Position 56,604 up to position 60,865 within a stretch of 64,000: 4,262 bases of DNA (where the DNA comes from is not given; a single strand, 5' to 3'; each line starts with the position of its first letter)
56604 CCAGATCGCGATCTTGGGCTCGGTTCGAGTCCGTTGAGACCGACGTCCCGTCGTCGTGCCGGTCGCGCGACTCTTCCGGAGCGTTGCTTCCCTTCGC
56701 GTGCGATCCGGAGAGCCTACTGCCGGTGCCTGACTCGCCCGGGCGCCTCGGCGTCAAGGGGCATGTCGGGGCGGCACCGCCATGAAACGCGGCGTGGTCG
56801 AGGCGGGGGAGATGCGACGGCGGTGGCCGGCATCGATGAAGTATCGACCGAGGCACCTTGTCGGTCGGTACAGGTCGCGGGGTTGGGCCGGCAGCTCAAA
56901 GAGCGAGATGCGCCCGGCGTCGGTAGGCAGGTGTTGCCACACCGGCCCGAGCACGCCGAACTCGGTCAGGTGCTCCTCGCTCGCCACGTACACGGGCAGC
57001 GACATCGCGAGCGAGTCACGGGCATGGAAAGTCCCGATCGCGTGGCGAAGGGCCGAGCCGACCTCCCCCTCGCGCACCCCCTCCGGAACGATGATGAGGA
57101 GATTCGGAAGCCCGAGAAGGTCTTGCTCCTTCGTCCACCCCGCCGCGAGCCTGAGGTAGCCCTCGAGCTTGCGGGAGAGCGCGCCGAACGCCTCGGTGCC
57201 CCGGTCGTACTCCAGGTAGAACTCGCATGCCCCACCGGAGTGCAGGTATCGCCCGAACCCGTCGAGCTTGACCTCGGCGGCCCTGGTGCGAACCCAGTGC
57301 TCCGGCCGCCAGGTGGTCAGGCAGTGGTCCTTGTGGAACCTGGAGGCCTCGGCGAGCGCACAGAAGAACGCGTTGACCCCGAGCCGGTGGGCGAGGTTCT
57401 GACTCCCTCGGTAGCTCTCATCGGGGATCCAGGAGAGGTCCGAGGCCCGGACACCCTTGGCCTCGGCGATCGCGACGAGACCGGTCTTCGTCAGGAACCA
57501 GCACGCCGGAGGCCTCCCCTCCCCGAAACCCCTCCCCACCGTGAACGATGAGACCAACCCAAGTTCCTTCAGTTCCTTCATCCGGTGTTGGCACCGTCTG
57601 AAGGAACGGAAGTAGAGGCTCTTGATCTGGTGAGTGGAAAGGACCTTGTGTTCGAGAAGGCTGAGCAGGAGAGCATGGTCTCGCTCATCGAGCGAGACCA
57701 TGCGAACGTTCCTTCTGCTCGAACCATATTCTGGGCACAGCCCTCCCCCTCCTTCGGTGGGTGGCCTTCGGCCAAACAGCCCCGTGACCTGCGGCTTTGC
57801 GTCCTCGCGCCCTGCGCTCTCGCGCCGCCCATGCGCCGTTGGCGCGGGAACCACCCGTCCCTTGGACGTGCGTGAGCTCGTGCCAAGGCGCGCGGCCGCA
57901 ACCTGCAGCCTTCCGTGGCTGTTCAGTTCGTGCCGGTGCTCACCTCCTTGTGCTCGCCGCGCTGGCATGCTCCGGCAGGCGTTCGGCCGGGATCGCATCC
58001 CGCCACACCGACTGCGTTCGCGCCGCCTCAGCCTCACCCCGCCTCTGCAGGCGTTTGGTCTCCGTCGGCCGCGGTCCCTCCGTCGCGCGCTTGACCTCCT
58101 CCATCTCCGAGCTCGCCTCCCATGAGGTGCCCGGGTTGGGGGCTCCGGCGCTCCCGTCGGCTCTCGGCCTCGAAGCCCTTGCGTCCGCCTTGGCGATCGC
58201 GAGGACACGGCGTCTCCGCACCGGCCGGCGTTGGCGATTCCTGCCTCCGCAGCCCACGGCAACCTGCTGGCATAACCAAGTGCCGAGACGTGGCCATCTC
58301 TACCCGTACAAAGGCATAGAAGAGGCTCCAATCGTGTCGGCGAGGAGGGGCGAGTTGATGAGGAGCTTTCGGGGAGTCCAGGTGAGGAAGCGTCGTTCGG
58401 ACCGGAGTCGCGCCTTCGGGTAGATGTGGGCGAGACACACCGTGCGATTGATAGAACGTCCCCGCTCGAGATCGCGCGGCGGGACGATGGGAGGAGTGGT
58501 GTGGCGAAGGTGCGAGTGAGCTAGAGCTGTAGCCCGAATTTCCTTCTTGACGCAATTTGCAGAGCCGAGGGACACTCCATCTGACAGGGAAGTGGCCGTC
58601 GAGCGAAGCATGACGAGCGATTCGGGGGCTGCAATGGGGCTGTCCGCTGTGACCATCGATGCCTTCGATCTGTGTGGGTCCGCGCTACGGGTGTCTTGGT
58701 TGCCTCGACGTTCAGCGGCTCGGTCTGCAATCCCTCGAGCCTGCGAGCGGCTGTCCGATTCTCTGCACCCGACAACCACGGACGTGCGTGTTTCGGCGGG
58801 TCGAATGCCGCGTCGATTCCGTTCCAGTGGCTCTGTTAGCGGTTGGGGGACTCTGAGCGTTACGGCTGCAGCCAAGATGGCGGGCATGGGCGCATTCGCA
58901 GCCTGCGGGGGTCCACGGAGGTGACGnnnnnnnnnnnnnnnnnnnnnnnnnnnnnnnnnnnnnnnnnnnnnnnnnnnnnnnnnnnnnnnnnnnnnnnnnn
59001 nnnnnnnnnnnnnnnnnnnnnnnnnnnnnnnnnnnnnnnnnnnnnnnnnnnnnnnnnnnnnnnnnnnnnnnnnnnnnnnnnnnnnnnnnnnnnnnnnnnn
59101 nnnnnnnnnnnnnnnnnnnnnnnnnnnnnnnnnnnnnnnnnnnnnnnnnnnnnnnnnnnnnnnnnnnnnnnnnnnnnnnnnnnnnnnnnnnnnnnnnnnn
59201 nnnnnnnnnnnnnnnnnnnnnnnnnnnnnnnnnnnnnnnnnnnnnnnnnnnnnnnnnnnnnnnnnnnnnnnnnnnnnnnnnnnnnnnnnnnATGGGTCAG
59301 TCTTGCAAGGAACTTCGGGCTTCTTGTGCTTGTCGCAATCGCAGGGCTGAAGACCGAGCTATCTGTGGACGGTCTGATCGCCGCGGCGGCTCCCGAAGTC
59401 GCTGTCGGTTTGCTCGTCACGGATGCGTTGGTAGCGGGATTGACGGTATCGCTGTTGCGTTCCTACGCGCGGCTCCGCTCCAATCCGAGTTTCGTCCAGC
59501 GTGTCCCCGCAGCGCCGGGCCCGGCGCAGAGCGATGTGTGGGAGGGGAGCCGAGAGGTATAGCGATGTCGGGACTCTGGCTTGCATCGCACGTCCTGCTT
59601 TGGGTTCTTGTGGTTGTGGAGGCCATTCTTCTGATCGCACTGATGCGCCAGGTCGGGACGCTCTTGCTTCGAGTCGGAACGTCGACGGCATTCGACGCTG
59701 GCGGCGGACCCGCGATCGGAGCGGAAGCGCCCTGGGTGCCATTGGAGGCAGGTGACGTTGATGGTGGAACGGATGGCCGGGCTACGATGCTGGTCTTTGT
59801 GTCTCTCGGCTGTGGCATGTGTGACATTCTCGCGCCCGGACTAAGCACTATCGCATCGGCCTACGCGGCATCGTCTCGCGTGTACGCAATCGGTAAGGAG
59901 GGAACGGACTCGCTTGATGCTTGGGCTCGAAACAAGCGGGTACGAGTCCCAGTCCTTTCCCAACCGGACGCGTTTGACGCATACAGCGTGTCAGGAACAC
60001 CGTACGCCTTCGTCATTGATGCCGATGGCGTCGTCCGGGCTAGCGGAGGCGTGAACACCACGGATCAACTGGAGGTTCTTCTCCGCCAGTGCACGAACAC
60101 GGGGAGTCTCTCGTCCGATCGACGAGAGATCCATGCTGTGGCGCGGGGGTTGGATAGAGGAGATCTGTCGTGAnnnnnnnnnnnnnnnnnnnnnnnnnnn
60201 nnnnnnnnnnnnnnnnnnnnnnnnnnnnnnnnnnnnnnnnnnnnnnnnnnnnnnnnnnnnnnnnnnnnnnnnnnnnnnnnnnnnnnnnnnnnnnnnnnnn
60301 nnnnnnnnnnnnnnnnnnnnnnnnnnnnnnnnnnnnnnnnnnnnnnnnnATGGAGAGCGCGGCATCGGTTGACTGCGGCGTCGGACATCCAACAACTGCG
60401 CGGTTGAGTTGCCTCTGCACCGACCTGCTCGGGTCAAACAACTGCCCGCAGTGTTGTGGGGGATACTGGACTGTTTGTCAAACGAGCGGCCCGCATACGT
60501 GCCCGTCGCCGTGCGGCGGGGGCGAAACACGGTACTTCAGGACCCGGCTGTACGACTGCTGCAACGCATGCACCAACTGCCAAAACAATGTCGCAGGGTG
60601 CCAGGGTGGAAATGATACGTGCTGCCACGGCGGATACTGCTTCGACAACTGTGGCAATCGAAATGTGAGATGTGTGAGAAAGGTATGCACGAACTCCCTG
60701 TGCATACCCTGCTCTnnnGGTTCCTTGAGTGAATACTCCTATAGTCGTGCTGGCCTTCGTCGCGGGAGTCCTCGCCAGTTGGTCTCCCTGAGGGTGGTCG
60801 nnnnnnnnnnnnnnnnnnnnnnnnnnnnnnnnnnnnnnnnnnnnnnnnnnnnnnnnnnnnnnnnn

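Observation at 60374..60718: The light-chain-like protein has 22 Cys but one mature-region Trp, so canonical TTQ cannot form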

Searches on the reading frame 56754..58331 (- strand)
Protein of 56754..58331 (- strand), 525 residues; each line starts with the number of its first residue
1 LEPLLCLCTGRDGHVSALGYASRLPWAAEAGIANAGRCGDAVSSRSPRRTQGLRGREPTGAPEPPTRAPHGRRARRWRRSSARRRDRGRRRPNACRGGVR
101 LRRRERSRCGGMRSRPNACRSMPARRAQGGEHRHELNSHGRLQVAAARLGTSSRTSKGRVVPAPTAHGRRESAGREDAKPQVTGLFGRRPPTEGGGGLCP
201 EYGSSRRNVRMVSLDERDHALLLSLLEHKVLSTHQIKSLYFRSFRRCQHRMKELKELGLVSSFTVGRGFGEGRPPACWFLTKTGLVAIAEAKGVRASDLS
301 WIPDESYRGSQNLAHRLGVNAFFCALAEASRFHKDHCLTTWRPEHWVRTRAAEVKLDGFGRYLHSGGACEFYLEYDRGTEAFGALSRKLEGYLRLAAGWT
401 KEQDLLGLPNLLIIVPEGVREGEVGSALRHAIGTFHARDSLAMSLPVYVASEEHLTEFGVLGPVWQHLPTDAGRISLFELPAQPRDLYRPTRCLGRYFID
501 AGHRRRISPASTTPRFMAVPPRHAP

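Call 5: search_protein_families(library=ncbifam, proteins=[window:56754-58331:-], max_evalue=1)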
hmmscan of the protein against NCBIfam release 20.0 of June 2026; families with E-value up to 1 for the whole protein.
window:56754-58331:- (525 aa): 0 families

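Call 57: search_protein_families(library=padloc, proteins=[window:56754-58331:-], max_evalue=0.01)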
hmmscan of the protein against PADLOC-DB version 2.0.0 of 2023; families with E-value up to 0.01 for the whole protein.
window:56754-58331:- (525 aa): 0 families

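Call 84: search_protein_families(library=pfam, proteins=[window:56754-58331:-], max_evalue=0.01)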
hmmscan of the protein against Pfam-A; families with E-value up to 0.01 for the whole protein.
window:56754-58331:- (525 aa): 1 family
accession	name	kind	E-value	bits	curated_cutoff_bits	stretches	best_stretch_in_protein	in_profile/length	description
PF13814.12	Replic_Relax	-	1.6e-34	120.1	25.3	1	223-398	2-178/191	Replication-relaxation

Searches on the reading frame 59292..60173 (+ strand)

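Call 4: search_protein_families(library=pfam, proteins=[window:59292-60173:+], max_evalue=1)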
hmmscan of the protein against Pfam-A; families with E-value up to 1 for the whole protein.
window:59292-60173:+ (293 aa): 5 families
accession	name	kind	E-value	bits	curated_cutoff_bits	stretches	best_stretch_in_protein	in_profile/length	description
PF00578.27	AhpC-TSA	-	3.1e-07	30.8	26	1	161-250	24-123/124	AhpC/TSA family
PF13098.12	Thioredoxin_2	-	8.9e-05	23.2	27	1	161-260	4-101/104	Thioredoxin-like domain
PF13192.12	Thioredoxin_3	-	0.014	15.9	24.8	1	223-264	37-75/76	Thioredoxin domain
PF00085.26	Thioredoxin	-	0.03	14.8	23.5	1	166-222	22-59/103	Thioredoxin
PF08534.16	Redoxin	-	0.062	13.5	26.6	1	161-254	27-134/148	Redoxin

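Call 5: search_protein_families(library=ncbifam, proteins=[window:59292-60173:+], max_evalue=1)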
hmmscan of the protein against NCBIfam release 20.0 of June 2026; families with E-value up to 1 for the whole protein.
window:59292-60173:+ (293 aa): 4 families
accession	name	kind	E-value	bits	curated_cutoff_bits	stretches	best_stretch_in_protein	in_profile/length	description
TIGR02661.1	MauD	equivalog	5.9e-18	65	188.6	1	97-266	3-177/189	methylamine dehydrogenase accessory protein MauD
NF002854.0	PRK03147.1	subfamily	0.02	14.8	170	1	161-266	61-171/176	thiol-disulfide oxidoreductase ResA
TIGR01068.1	thioredoxin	equivalog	0.037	14.2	96.8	0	169-201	21-53/101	thioredoxin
TIGR01126.1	pdi_dom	equivalog_domain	0.2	12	107.2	1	163-212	15-64/105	protein disulfide-isomerase domain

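Call 57: search_protein_families(library=padloc, proteins=[window:59292-60173:+], max_evalue=0.01)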
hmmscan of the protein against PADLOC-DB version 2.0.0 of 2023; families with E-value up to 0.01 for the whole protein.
window:59292-60173:+ (293 aa): 0 families

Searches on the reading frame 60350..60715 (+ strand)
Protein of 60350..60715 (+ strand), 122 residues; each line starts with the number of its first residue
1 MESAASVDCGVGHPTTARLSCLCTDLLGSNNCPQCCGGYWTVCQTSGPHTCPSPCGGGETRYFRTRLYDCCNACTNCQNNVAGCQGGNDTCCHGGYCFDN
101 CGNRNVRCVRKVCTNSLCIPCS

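Call 18: predict_structure(alignment_id=A2)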
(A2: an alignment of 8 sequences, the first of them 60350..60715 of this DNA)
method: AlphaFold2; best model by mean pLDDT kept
length: 122 residues; sequences in the alignment: 8
mean_pLDDT: 38.9   pTM: 0.26
mean pLDDT of the five models: 38.9, 38.3, 35.2, 35.1, 31.7
residues with pLDDT >= 90: 0; 70-90: 0; 50-70: 2; < 50: 120
segments of 3 or more residues with pLDDT < 50: 1-74, 77-122
pLDDT, mean of each block of 10 residues (from residue 1): 27 25 32 42 41 44 47 48 40 39 41 40 38
secondary structure, 60 per line:
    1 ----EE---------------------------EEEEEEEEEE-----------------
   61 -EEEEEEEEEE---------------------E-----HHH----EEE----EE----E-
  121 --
elements in order: E34-43 E62-71 E106-108

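Call 24: search_protein_representatives(alignment_id=A2)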
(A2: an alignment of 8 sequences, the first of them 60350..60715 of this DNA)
Query: 8 sequences, 122 profile positions. Proteins with E-value up to 0.001 (for the whole library): 7; up to 1e-10: 6; up to 1e-30: 0. The best 7 are listed.
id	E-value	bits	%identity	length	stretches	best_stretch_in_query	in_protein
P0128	8.1e-28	113.2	-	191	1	1-119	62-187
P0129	2.9e-23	98.5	-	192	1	1-119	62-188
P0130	3.2e-20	88.6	-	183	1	1-119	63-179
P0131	1.6e-18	83.1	-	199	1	1-120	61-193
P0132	3.4e-16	75.6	-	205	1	3-116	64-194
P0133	1.1e-11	61.0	-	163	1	1-44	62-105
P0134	2.1e-04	37.6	-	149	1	15-119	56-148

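Call 40: predict_structure(alignment_id=A4)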
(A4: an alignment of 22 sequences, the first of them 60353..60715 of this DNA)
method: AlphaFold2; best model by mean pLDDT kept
length: 121 residues; sequences in the alignment: 22
mean_pLDDT: 65.8   pTM: 0.61
mean pLDDT of the five models: 65.8, 64.5, 63.5, 62.2, 60.4
residues with pLDDT >= 90: 6; 70-90: 36; 50-70: 61; < 50: 18
segments of 3 or more residues with pLDDT < 50: 1-9, 26-30, 96-99
pLDDT, mean of each block of 10 residues (from residue 1): 46 59 51 61 79 89 79 63 59 52 63 87 77
secondary structure, 60 per line:
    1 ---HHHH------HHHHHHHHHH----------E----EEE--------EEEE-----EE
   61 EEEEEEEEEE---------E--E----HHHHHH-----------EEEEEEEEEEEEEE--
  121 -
elements in order: H4-7 H14-23 E39-41 E50-53 E59-70 H88-93 E105-118

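Call 44: fold_search(model_id=the predicted structure, library=pdb)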
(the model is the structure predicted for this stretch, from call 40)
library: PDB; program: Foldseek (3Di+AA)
matches with E <= 10: 90; with E <= 0.001: 0
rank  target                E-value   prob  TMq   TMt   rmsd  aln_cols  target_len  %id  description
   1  7kzp_Q                2.5e+00  0.01  0.15  0.03  17.4       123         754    8  Structure of the human Fanconi anaemia Core complex (released 2021-03-10)
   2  7kw1                  3.0e+00  0.04  0.16  0.12   6.7        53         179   15  Structure of hSTING in complex with novel carbocyclic pyrimidine CDN-3 (released 2021-06-02)
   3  4loh_A                3.2e+00  0.04  0.17  0.12   6.6        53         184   15  Crystal structure of hSTING(H232) in complex with c[G(2',5')pA(3',5')p] (released 2013-08-14)
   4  6s26_A                3.3e+00  0.04  0.17  0.13   6.7        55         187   14  Crystal structure of human wild type STING in complex with 2'-3'-cyclic-GMP-7-deaza-AMP (released 2019-11-27)
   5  8s3a_A                3.6e+00  0.04  0.15  0.05  10.7        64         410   14  Crystal structure of Medicago truncatula glutamate dehydrogenase 2 in complex with 2,6-pyridinedicarboxylic acid and N (released 2024-09-04)
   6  8s38_B                3.6e+00  0.04  0.15  0.05  10.7        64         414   14  Crystal structure of Medicago truncatula glutamate dehydrogenase 2 in complex with citrate and NAD (released 2024-09-04)
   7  7shp_B                3.6e+00  0.03  0.17  0.12   6.5        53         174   15  Crystal structure of hSTING in complex with c[2',3'-(ribo-2'-G, xylo-3'-A)-MP](RJ244) (released 2022-10-19)
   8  7zwl_A                3.6e+00  0.03  0.17  0.13   6.8        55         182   14  Crystal structure of human STING in complex with 3',3'-c-di-(2'F,2'd<carba>AMP) (released 2023-11-29)
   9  6yei_A                3.8e+00  0.04  0.16  0.05  10.7        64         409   14  Arabidopsis thaliana glutamate dehydrogenase isoform 1 in complex with NAD (released 2020-05-20)
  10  8s3a_E                3.8e+00  0.04  0.15  0.05  10.5        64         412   14  Crystal structure of Medicago truncatula glutamate dehydrogenase 2 in complex with 2,6-pyridinedicarboxylic acid and N (released 2024-09-04)
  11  7q3b                  3.8e+00  0.02  0.17  0.13  10.7        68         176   15  Crystal structure of human STING in complex with 3'3'-c-(2'F,2'dA-isonucA)MP (released 2022-06-15)
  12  8s38_C                4.0e+00  0.04  0.15  0.05  10.5        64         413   14  Crystal structure of Medicago truncatula glutamate dehydrogenase 2 in complex with citrate and NAD (released 2024-09-04)
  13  6a03_A                4.0e+00  0.03  0.16  0.13   6.6        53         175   15  Structure of pSTING complex (released 2019-06-19)
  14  1b3b_A                4.0e+00  0.03  0.17  0.06  12.7        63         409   11  THERMOTOGA MARITIMA GLUTAMATE DEHYDROGENASE MUTANT N97D, G376K (released 1999-12-08)
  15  2vs8_K                4.0e+00  0.03  0.17  0.13   6.8        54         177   11  The crystal structure of I-DmoI in complex with DNA and Mn (released 2008-11-11)
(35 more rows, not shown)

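Call 55: fold_search(model_id=the predicted structure, library=viral)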
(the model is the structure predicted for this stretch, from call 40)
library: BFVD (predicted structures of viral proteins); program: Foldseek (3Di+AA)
matches with E <= 10: 24; with E <= 0.001: 0
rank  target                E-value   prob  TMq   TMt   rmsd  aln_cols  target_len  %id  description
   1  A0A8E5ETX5            2.0e+00  0.08  0.26  0.07  11.3        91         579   12  Protein ORF92 [Anguillid herpesvirus 1]
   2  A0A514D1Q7            4.0e+00  0.04  0.21  0.22  11.3        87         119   13  Uncharacterized protein [Leviviridae sp.]
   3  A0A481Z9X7            6.4e+00  0.01  0.12  0.15   7.0        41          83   24  Uncharacterized protein [Pithovirus LCPAC401]
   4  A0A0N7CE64            6.8e+00  0.01  0.14  0.12  14.8        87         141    8  (no name in the UniProt tables at hand)
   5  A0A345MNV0            6.8e+00  0.01  0.14  0.05  13.4        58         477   16  (no name in the UniProt tables at hand)
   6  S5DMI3                6.8e+00  0.01  0.16  0.17   8.9        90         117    9  AsIV-cont00036-ORF2 [Apophua simplicipes ichnovirus]
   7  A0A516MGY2            7.2e+00  0.05  0.18  0.15   3.2        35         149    8  (no name in the UniProt tables at hand)
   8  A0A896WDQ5            7.2e+00  0.02  0.16  0.20  10.8        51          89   14  (no name in the UniProt tables at hand)
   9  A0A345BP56            8.1e+00  0.04  0.24  0.27   7.3        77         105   14  (no name in the UniProt tables at hand)
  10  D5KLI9                8.1e+00  0.02  0.17  0.11   5.3        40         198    8  UL130 [Simian cytomegalovirus (strain Colburn)]
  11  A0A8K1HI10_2          8.6e+00  0.02  0.12  0.02   8.7        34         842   15  Nonstructural polyprotein [Rodent dicistro-like virus]
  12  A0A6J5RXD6            8.6e+00  0.02  0.14  0.14   5.2        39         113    8  Uncharacterized protein [uncultured Caudovirales phage]
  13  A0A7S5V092            8.6e+00  0.02  0.15  0.12   8.9        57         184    5  (no name in the UniProt tables at hand)
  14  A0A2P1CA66            8.6e+00  0.01  0.12  0.13  10.1        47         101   15  Uncharacterized protein [Pseudomonas phage vB_PaeS_C1]
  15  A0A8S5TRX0            8.6e+00  0.01  0.12  0.08   6.5        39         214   10  Uncharacterized protein [Siphoviridae sp. ctW4q29]
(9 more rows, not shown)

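Call 61: search_protein_families(library=pfam, alignment_id=A4, max_evalue=10)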
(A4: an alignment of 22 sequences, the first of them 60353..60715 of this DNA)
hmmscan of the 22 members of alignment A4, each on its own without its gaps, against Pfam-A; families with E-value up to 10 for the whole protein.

A. member 1, window:60353-60715:+ (121 aa): 0 families

B. families by the number of members that match (of 22 scanned): 1 family
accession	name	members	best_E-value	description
PF13017.12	Maelstrom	1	0.14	piRNA pathway germ-plasm component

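Call 73: find_encoding_contigs(protein=P0132, flank=8000, max_places=1)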
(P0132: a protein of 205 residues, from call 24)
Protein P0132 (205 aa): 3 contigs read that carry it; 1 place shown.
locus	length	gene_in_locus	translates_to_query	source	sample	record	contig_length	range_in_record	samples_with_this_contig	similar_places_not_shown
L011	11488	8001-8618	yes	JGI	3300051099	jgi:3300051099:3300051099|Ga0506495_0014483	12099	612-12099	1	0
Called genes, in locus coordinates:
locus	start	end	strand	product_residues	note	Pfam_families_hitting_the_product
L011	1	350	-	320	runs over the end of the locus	?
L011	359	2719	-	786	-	PF09364:XFP_N, PF03894:XFP, PF09363:XFP_C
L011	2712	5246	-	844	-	PF00403:HMA, PF00122:E1-E2_ATPase, PF00702:Hydrolase, PF12710:HAD (weak), PF08282:Hydrolase_3 (faint)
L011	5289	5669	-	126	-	-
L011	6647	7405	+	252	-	PF07291:MauE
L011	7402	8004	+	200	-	PF00085:Thioredoxin (faint), PF13098:Thioredoxin_2 (weak)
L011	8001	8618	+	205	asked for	-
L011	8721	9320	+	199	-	-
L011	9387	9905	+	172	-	PF04542:Sigma70_r2, PF08281:Sigma70_r4_2, PF04545:Sigma70_r4 (weak)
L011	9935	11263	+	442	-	PF25174:Beta-prop_THOC3 (faint), PF26550:Tricorn_2nd (faint), PF12894:ANAPC4_WD40 (faint)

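Call 85: search_protein_families(library=ncbifam, proteins=[L011:7402-8004:+], max_evalue=0.001)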
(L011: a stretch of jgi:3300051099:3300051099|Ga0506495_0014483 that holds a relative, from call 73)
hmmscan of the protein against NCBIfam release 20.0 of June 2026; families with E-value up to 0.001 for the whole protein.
L011:7402-8004:+ (200 aa): 2 families
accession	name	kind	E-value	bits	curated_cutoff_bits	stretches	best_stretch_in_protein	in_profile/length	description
TIGR02661.1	MauD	equivalog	4.1e-19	68.8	188.6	1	6-173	3-176/189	methylamine dehydrogenase accessory protein MauD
TIGR01068.1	thioredoxin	equivalog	0.00047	20.3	96.8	0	65-110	9-54/101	thioredoxin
